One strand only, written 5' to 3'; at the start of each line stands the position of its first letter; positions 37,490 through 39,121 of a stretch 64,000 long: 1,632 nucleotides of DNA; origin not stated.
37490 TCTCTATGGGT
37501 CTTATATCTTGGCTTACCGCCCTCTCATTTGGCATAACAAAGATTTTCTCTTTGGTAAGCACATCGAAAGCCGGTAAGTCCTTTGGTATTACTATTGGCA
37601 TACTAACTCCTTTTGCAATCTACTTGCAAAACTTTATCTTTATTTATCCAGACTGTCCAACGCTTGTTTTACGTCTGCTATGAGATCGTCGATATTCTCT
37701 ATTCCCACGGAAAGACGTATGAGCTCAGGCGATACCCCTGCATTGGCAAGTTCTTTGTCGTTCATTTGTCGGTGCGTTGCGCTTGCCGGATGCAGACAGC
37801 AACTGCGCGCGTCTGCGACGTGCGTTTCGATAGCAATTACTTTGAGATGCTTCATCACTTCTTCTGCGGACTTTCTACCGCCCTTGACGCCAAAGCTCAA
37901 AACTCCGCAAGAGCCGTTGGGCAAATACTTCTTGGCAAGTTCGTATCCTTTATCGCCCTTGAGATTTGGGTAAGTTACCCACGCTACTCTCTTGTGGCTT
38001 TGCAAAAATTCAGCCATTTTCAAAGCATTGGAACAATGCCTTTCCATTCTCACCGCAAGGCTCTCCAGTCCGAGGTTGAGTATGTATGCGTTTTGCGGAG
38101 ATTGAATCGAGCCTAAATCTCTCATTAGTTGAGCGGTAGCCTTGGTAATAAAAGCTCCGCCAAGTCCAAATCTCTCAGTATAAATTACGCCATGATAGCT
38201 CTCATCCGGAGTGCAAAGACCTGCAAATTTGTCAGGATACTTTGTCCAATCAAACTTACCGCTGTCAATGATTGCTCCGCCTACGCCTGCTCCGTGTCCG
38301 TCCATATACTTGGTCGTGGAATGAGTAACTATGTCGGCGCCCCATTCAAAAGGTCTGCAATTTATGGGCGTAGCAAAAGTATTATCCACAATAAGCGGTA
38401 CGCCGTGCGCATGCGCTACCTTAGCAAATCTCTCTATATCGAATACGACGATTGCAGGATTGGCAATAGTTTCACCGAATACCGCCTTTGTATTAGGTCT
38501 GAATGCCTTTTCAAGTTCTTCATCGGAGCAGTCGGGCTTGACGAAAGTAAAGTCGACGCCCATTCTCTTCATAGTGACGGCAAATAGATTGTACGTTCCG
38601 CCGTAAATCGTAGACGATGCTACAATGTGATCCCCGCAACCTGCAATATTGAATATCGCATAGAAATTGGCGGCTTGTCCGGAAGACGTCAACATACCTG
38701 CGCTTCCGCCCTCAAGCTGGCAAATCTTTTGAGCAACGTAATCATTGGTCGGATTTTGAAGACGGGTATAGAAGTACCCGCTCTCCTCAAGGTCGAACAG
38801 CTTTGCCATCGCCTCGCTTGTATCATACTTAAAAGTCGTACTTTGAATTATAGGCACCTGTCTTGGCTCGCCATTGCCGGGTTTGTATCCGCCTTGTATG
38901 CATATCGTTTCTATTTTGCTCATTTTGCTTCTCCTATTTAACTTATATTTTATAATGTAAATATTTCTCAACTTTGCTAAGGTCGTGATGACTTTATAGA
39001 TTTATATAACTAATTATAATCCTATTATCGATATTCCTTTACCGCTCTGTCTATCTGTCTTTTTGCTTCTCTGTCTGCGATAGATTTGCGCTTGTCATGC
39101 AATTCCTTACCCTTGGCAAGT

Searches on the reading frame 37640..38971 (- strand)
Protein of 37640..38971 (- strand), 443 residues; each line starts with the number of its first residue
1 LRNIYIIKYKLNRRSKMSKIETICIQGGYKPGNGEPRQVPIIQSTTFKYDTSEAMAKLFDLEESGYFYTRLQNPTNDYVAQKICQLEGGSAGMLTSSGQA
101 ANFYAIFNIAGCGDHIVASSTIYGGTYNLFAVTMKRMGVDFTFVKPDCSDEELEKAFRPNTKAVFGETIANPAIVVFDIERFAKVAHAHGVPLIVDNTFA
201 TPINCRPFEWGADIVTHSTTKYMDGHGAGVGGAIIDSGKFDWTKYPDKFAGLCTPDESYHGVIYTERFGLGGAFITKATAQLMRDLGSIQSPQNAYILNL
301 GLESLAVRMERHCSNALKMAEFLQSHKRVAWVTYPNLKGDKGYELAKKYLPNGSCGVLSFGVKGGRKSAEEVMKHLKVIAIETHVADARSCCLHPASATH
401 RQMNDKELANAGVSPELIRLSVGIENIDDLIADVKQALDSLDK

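Call 63: search_protein_families(library=pfam, proteins=[window:37640-38971:-], max_evalue=0.00001)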
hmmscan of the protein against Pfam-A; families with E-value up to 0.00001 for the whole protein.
window:37640-38971:- (443 aa): 1 family
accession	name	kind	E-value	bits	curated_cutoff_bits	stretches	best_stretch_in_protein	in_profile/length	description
PF01053.26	Cys_Met_Meta_PP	-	1.2e-124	416.2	27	1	21-438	1-380/381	Cys/Met metabolism PLP-dependent enzyme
